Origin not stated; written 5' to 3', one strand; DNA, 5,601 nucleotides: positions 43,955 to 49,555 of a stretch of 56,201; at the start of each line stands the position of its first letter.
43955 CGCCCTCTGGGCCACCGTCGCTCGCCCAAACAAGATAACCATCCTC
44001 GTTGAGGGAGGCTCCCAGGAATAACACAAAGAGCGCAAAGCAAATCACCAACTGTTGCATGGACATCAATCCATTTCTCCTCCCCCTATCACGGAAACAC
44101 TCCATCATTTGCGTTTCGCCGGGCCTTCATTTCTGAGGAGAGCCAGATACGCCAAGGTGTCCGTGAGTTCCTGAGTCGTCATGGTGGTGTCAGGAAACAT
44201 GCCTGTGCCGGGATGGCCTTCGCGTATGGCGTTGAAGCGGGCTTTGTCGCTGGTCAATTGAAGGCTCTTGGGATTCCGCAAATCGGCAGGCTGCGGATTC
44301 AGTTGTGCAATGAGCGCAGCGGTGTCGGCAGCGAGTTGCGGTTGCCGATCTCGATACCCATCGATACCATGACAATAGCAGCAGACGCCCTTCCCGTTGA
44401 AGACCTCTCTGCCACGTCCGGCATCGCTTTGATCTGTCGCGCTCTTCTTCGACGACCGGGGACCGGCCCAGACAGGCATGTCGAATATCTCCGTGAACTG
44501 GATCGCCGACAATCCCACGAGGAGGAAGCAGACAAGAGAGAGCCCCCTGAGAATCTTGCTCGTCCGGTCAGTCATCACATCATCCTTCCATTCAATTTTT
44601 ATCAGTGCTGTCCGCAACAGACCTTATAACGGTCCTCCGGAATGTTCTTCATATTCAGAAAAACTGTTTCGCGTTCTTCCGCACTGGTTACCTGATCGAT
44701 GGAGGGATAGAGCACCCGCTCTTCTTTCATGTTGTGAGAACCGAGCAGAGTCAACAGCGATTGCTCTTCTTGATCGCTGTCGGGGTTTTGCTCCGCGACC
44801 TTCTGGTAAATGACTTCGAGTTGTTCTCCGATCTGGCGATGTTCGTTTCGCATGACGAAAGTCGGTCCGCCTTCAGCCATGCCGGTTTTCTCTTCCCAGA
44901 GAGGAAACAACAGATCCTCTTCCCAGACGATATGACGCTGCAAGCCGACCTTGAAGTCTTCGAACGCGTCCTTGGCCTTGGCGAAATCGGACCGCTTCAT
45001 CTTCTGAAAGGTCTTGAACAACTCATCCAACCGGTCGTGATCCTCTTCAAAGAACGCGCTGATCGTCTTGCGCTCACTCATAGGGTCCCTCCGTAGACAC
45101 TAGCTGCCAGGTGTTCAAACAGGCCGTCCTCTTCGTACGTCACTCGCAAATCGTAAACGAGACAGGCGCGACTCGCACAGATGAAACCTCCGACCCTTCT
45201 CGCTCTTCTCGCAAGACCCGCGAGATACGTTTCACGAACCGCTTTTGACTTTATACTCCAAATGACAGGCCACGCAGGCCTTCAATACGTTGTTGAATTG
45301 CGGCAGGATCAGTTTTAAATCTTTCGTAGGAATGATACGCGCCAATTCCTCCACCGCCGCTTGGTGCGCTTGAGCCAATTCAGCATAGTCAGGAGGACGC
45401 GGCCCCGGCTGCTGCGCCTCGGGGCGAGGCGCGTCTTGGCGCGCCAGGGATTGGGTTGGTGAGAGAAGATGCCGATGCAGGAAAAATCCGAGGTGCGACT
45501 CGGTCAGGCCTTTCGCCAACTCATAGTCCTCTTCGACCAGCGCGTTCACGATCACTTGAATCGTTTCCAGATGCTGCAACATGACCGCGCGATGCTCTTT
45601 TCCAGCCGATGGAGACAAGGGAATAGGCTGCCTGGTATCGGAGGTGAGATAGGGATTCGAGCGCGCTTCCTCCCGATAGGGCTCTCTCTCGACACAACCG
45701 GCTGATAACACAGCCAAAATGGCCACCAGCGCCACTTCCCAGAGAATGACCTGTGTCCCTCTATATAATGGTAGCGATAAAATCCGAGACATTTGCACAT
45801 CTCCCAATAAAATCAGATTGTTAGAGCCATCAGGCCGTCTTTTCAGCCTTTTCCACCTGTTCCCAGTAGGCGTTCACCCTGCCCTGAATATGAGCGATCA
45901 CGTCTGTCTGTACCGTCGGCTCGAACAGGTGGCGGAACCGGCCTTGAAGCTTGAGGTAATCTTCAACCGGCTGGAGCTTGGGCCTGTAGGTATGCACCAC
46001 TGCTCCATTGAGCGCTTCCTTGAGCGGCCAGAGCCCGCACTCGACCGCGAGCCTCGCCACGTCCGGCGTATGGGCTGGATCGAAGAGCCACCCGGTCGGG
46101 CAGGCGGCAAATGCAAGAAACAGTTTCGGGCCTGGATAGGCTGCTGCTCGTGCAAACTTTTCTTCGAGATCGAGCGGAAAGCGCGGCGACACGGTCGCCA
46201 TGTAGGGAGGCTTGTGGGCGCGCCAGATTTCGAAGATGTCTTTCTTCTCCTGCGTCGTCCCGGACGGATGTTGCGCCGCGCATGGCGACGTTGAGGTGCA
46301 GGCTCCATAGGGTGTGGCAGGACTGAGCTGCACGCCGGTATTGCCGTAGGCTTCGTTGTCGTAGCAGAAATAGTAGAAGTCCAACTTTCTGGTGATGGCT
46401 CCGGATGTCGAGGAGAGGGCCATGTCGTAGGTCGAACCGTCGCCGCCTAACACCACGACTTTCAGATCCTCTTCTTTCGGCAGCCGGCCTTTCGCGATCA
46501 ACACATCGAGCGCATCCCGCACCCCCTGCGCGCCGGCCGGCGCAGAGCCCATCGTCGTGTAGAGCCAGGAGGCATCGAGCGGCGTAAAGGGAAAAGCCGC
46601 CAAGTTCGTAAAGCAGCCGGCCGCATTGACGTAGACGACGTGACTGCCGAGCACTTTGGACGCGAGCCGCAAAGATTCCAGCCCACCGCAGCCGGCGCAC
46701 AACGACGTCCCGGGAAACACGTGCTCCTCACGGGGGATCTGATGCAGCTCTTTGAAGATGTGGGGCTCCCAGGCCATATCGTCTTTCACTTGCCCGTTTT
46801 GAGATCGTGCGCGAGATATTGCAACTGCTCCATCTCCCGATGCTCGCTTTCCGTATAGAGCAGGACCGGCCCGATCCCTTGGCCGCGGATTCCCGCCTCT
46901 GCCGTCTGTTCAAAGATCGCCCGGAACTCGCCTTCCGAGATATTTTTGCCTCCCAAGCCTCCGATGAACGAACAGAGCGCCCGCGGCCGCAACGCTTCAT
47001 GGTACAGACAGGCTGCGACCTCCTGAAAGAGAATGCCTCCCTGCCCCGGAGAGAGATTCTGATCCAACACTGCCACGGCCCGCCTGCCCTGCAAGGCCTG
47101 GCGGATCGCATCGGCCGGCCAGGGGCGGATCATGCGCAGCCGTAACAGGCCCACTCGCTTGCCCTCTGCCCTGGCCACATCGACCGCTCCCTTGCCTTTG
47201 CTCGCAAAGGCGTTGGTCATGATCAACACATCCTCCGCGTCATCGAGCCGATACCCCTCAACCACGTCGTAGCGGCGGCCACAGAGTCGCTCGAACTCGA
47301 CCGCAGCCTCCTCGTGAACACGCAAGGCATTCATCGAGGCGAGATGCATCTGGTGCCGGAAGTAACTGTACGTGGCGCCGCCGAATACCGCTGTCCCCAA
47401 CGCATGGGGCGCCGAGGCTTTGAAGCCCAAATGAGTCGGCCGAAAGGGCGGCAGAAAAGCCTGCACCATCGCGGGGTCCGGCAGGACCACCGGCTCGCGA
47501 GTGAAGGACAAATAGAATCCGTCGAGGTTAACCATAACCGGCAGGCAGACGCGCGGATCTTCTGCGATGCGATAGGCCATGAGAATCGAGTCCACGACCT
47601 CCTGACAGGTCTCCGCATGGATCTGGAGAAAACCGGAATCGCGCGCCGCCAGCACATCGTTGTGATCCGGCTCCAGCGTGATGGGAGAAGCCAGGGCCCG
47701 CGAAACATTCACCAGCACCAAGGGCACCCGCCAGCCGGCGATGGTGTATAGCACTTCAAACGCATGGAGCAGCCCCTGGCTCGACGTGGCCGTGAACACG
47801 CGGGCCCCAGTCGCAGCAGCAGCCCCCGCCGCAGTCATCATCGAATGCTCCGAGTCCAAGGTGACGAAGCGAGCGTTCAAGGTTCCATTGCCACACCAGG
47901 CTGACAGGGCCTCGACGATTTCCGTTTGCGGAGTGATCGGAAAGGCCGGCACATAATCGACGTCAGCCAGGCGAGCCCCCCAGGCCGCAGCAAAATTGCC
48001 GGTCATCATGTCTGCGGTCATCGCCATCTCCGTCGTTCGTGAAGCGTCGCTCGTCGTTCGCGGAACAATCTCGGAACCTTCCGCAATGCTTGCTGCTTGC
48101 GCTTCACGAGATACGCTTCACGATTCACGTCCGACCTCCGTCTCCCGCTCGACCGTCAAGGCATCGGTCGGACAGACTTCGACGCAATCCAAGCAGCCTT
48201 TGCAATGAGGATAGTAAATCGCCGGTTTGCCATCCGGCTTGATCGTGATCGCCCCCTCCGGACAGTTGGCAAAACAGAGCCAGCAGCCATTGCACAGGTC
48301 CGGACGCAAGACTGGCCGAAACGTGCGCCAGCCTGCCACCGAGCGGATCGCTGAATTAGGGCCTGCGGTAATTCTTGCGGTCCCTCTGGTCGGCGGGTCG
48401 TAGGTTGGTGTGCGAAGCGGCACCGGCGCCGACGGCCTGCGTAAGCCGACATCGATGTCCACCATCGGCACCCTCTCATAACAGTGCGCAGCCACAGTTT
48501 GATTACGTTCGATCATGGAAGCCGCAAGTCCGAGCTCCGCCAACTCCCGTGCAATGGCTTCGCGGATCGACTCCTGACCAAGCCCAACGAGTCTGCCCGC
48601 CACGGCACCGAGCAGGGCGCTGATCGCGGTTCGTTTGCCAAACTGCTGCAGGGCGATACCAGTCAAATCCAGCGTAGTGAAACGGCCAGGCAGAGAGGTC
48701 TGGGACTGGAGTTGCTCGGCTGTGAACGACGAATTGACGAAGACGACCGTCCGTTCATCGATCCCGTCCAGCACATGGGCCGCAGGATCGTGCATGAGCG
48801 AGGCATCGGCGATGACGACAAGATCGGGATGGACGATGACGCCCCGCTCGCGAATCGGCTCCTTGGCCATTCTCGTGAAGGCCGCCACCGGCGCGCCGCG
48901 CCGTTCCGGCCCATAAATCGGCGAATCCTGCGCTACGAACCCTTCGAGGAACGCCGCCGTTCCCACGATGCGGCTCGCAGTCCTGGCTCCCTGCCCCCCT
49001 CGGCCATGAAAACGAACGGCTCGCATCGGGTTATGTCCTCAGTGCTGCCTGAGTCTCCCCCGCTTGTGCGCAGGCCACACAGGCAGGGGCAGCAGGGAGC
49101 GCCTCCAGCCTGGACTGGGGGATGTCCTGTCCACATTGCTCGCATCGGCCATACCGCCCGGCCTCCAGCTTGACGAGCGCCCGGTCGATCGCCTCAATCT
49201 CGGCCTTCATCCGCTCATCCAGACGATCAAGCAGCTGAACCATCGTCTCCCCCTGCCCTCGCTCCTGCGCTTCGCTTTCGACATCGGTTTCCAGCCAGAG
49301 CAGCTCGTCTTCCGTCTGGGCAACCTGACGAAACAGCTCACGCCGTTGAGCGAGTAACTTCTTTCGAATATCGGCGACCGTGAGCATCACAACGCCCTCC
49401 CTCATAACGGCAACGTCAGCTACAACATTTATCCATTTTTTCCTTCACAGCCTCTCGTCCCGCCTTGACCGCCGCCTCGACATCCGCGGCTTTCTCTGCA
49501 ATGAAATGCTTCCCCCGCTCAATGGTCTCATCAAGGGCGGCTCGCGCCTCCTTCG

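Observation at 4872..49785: Nine sigma-54-type -24/-12 promoter-like elements, nearly all in front of stress/dormancy/fermentation genes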

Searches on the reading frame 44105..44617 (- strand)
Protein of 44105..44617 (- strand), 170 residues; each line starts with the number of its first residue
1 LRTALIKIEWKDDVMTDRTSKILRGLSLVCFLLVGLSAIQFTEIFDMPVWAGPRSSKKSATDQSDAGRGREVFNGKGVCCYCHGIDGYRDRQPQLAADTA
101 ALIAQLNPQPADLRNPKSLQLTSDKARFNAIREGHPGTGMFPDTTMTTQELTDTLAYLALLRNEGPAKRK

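Call 14: search_protein_families(library=pfam, proteins=[window:44105-44617:-])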
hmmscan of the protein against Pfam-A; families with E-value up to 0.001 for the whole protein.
window:44105-44617:- (170 aa): 1 family
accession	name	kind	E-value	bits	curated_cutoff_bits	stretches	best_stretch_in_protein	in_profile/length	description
PF00034.26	Cytochrom_C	-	4.5e-05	25.1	21.3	1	68-159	3-87/90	Cytochrome c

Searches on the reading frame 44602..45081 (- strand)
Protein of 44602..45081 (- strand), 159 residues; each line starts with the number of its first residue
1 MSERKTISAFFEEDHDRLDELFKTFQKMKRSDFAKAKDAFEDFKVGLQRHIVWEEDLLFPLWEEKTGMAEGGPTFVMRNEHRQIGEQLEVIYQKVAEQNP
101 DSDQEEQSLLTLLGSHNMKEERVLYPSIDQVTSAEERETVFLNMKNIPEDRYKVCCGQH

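Call 15: search_protein_families(library=pfam, proteins=[window:44602-45081:-])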
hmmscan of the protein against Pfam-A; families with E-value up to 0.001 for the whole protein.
window:44602-45081:- (159 aa): 1 family
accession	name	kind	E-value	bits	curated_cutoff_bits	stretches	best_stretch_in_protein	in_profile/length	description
PF01814.28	Hemerythrin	-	1.9e-16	61.2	25.3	1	7-126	2-125/127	Hemerythrin HHE cation binding domain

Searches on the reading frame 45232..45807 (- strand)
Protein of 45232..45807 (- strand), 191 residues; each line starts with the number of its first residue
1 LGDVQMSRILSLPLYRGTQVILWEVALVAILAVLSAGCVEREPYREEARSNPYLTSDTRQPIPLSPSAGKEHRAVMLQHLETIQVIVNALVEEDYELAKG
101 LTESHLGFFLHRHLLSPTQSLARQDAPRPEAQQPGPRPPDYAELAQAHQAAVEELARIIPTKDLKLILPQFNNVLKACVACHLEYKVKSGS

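Call 15: search_protein_families(library=pfam, proteins=[window:45232-45807:-])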
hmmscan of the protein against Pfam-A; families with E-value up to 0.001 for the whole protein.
window:45232-45807:- (191 aa): 1 family
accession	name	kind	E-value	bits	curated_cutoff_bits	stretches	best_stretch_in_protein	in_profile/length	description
PF01322.25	Cytochrom_C_2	-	5e-06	27.9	26.5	1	138-186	73-121/121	Cytochrome C'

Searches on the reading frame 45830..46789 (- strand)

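Call 15: search_protein_families(library=pfam, proteins=[window:45830-46789:-])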
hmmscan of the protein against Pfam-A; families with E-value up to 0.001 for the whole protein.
window:45830-46789:- (319 aa): 1 family
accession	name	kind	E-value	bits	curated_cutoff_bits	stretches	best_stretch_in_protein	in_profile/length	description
PF02775.26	TPP_enzyme_C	-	2.7e-17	63.4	21.9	1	58-223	3-148/151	Thiamine pyrophosphate enzyme, C-terminal TPP binding domain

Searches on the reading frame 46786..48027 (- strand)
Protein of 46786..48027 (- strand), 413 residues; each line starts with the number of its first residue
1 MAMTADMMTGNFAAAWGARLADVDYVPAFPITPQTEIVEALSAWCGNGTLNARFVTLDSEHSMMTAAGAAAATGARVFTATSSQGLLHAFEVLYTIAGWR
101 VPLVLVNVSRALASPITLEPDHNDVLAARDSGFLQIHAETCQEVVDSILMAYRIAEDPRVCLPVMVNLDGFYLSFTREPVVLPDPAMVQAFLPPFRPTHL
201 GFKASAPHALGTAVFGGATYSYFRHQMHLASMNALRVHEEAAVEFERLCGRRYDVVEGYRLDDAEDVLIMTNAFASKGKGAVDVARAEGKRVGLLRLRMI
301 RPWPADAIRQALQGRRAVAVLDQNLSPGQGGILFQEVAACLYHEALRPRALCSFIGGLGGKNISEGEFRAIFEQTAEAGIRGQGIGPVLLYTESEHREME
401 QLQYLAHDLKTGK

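Call 15: search_protein_families(library=pfam, proteins=[window:46786-48027:-])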
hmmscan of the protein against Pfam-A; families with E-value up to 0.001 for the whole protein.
window:46786-48027:- (413 aa): 2 families
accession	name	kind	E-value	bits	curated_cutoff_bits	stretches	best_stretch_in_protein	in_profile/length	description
PF01855.24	POR_N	-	8.1e-56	189.8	27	1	17-240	2-228/231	Pyruvate flavodoxin/ferredoxin oxidoreductase, thiamine diP-bdg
PF17147.9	PFOR_II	-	5.2e-23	81.8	27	1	264-364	1-98/102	Pyruvate:ferredoxin oxidoreductase core domain II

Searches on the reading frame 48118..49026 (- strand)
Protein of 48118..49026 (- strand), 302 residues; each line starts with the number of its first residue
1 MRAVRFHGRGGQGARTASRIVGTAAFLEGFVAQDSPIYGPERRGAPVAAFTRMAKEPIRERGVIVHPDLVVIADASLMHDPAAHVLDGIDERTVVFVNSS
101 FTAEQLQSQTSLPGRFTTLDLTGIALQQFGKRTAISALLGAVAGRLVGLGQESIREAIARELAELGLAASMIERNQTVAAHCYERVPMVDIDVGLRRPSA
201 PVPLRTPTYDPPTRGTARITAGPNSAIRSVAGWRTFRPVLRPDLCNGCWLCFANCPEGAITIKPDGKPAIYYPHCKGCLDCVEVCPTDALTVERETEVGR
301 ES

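Call 15: search_protein_families(library=pfam, proteins=[window:48118-49026:-])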
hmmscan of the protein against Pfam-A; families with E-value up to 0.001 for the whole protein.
window:48118-49026:- (302 aa): 10 families
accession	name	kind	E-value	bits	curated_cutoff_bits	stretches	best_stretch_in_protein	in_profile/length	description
PF01558.24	POR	-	8.3e-28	98.1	27.4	1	10-181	1-170/173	Pyruvate ferredoxin/flavodoxin oxidoreductase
PF00037.32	Fer4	-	9.5e-11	41.5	21.1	2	239-261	2-24/24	4Fe-4S binding domain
PF12838.12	Fer4_7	-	5.6e-10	40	27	1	245-289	2-52/52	4Fe-4S dicluster domain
PF13187.11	Fer4_9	-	2.9e-08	34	27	1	245-289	2-51/52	4Fe-4S dicluster domain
PF12837.12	Fer4_6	-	8.6e-08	32.2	25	1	242-260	6-24/24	4Fe-4S binding domain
PF13237.11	Fer4_10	-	1.3e-07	31.9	25.5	1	238-286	2-53/53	4Fe-4S dicluster domain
PF14697.11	Fer4_21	-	2.7e-07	31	35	1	242-291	5-58/59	4Fe-4S dicluster domain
PF13484.11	Fer4_16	-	1.6e-06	29.3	30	0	274-295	1-21/66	4Fe-4S double cluster binding domain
PF12797.12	Fer4_2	-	0.00054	20.2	24.5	0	267-287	2-22/22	4Fe-4S binding domain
PF25160.1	LdpA_Fe-S-bd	-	0.00099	19.3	27.6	0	240-262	23-45/49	LdpA Fe-S cluster-binding domain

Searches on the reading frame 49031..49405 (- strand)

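Call 15: search_protein_families(library=pfam, proteins=[window:49031-49405:-])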
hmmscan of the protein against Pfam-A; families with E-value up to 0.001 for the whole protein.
window:49031-49405:- (124 aa): 1 family
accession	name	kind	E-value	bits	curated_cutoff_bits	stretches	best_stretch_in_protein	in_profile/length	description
PF01258.23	zf-dskA_traR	-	3.9e-10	40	24.9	1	83-114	1-32/36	Prokaryotic dksA/traR C4-type zinc finger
